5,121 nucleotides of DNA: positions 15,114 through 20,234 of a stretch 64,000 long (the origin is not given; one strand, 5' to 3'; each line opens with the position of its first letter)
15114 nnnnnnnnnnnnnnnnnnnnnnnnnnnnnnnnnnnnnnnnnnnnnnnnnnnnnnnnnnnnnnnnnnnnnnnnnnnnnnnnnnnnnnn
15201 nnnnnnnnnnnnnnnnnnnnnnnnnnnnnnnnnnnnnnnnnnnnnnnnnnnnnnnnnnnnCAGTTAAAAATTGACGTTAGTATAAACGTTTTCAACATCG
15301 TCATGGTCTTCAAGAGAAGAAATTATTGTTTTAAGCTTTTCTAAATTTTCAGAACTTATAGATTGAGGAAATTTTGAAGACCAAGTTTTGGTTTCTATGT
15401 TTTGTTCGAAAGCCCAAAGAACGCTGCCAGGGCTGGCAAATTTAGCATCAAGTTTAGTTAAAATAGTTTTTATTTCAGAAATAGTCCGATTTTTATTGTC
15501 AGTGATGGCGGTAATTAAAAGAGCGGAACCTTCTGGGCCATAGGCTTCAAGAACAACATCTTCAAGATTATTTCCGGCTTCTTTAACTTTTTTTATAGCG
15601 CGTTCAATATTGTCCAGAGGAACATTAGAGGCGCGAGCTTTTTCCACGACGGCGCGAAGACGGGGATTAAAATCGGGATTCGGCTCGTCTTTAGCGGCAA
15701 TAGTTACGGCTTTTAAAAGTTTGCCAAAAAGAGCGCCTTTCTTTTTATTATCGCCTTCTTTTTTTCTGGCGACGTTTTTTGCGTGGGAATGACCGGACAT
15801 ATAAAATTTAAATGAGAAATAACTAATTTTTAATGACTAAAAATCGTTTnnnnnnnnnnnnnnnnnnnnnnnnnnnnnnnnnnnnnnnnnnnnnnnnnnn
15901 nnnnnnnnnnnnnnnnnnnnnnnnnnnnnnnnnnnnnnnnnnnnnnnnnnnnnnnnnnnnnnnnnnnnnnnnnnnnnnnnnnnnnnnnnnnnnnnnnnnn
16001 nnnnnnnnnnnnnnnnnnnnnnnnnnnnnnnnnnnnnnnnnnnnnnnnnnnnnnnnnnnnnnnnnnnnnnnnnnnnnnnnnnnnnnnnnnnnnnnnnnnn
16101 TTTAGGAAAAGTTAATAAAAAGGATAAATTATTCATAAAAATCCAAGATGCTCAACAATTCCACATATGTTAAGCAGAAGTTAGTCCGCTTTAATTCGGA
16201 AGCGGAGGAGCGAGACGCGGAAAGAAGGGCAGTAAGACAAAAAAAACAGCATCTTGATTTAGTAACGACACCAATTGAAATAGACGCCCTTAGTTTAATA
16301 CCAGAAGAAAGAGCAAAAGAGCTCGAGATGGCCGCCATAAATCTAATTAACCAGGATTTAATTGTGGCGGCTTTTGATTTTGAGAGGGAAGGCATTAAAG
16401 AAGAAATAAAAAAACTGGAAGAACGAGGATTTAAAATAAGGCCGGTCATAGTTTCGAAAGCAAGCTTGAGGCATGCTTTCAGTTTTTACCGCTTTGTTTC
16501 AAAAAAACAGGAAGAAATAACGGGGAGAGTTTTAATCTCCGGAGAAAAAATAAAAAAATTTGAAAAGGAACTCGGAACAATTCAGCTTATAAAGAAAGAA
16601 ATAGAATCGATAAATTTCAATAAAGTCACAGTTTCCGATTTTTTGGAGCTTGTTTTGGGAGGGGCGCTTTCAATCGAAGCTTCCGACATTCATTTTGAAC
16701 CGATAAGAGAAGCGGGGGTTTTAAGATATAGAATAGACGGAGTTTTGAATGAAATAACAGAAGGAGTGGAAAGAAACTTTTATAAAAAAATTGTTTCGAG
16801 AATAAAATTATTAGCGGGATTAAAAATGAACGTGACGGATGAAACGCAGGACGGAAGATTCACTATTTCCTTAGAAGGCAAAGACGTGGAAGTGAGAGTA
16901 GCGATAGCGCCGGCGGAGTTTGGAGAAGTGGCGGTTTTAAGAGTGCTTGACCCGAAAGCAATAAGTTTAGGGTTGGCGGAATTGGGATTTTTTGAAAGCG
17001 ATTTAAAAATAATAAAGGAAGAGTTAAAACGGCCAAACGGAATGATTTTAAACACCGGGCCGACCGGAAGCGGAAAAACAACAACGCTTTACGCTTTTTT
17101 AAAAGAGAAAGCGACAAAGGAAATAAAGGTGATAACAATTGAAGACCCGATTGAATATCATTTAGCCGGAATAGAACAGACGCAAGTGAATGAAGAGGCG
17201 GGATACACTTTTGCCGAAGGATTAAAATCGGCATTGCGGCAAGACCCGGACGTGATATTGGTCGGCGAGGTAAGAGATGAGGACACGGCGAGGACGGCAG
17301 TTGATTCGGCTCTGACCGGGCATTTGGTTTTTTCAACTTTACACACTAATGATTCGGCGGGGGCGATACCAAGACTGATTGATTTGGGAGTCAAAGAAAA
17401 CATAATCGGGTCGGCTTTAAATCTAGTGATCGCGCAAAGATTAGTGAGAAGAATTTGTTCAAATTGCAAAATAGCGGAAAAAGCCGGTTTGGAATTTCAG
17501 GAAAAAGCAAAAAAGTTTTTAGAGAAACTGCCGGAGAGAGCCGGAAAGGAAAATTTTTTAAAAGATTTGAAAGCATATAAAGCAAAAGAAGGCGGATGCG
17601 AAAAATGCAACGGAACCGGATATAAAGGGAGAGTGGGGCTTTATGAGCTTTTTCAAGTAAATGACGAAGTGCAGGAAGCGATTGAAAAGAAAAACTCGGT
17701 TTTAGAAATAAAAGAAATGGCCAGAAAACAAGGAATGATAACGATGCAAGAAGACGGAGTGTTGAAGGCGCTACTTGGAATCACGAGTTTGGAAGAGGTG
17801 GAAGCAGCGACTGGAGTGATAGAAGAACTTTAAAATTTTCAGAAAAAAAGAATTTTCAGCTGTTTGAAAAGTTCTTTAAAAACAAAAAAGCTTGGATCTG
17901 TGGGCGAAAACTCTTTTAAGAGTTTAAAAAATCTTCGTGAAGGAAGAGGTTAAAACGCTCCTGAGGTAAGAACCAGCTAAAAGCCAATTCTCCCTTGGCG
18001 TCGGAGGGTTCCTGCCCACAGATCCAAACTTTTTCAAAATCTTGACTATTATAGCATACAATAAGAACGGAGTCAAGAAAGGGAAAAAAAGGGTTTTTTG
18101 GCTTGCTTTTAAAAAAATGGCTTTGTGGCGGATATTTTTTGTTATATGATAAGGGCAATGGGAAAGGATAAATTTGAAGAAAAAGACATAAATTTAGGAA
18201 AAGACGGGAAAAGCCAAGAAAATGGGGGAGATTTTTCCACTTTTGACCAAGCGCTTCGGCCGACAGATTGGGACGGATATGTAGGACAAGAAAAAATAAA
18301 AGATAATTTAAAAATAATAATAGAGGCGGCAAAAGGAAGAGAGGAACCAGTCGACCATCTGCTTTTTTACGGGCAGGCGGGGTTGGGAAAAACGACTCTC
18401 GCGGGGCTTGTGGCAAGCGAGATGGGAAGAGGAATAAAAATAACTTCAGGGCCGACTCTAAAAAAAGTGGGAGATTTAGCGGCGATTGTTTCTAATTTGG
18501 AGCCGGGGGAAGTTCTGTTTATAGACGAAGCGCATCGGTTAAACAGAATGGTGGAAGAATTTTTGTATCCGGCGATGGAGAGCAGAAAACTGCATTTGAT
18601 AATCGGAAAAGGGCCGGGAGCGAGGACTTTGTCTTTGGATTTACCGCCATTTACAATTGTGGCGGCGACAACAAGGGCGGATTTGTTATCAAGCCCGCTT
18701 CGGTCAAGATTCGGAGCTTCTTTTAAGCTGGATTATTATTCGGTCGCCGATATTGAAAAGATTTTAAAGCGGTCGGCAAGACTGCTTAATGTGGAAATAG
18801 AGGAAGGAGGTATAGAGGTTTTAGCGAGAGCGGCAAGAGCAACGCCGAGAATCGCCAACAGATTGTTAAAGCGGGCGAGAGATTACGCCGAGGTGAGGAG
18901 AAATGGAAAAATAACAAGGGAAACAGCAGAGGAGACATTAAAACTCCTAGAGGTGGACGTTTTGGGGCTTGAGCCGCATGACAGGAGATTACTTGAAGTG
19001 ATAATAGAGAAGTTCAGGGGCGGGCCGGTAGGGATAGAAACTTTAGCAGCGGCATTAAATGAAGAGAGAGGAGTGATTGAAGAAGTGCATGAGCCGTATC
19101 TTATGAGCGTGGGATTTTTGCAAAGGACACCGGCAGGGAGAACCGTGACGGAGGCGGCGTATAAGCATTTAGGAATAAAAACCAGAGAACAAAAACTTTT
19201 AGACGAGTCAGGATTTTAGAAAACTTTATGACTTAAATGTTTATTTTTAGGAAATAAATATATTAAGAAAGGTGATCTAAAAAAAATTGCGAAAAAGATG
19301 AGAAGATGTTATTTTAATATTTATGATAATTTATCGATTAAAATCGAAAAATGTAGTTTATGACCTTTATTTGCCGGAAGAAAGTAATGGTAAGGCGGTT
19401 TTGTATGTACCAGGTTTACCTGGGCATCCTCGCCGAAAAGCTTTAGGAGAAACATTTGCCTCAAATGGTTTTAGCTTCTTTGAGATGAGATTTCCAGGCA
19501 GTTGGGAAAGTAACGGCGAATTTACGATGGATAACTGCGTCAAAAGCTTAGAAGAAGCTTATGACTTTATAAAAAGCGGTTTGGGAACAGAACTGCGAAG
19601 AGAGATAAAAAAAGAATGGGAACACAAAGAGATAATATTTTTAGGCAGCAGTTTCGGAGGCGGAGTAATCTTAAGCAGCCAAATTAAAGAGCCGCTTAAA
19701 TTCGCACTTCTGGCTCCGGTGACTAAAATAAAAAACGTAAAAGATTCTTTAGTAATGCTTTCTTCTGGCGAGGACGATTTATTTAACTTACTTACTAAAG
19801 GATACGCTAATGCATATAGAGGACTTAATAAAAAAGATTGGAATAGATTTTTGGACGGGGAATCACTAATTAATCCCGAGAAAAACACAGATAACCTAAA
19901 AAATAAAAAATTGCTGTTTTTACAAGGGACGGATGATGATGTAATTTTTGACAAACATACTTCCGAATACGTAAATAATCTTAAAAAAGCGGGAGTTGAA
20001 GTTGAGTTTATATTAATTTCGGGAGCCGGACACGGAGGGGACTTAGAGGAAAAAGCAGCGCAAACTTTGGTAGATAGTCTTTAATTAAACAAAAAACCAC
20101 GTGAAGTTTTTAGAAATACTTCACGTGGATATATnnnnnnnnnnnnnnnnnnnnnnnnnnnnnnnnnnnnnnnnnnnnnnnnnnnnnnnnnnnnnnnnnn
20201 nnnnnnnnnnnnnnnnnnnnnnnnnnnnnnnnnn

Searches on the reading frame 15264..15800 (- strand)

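Call 8: search_protein_families(library=pfam, proteins=[window:15264-15800:-])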
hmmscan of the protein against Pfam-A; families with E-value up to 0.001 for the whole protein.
window:15264-15800:- (178 aa): 2 families
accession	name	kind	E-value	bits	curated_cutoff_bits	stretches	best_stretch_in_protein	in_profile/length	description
PF01709.26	Transcrip_reg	-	2.5e-23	83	27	2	80-133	2-55/160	TACO1/YebC second and third domain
PF20772.2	TACO1_YebC_N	-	1.2e-21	77.4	36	1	5-74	1-72/73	TACO1/YebC protein N-terminal domain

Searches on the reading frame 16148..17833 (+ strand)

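Call 8: search_protein_families(library=pfam, proteins=[window:16148-17833:+])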
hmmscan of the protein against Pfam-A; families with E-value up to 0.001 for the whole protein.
window:16148-17833:+ (561 aa): 1 family
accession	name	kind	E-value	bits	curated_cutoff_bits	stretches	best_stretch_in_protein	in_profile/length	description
PF00437.27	T2SSE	-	8.3e-114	380.5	24.9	1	162-552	8-369/370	Type II/IV secretion system protein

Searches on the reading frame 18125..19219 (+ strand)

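Call 8: search_protein_families(library=pfam, proteins=[window:18125-19219:+])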
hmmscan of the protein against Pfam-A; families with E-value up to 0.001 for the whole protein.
window:18125-19219:+ (364 aa): 6 families
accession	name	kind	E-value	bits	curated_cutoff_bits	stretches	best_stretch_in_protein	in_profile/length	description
PF05496.18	RuvB_N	-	5.9e-67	224.8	27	1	44-202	1-159/159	Holliday junction DNA helicase RuvB P-loop domain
PF17864.7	AAA_lid_4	-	8.2e-26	90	27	1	205-278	1-74/74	RuvB AAA lid domain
PF05491.19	RuvB_C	-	1.3e-22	79.9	24.7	1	280-349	2-71/72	RuvB C-terminal winged helix domain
PF00004.35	AAA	-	2.3e-16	60.8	21.2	1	79-203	1-130/131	ATPase family associated with various cellular activities (AAA)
PF07728.20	AAA_5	-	1e-07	32.5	22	1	78-196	1-139/139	AAA domain (dynein-related subfamily)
PF06068.19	TIP49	-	5.3e-06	26.3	23.8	0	48-107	22-81/347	TIP49 P-loop domain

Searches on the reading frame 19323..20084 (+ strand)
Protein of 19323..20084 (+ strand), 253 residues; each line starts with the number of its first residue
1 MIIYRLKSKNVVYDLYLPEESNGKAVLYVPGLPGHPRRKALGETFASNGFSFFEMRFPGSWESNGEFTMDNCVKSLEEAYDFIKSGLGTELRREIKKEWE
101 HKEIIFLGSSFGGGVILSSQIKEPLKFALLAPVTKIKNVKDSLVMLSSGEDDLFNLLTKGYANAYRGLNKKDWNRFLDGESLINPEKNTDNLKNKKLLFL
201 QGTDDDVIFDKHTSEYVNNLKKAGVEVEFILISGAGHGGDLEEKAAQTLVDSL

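Call 8: search_protein_families(library=pfam, proteins=[window:19323-20084:+])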
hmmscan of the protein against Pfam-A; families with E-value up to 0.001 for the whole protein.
window:19323-20084:+ (253 aa): 3 families
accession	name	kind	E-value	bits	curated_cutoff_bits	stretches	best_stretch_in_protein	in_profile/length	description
PF00326.27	Peptidase_S9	-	1.7e-08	34.7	22.6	1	101-240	63-190/213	Prolyl oligopeptidase family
PF12146.15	Hydrolase_4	-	1.4e-06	28.2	27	1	24-138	5-115/239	Serine aminopeptidase, S33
PF07859.19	Abhydrolase_3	-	3.5e-05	24.1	25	1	90-238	63-207/210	alpha/beta hydrolase fold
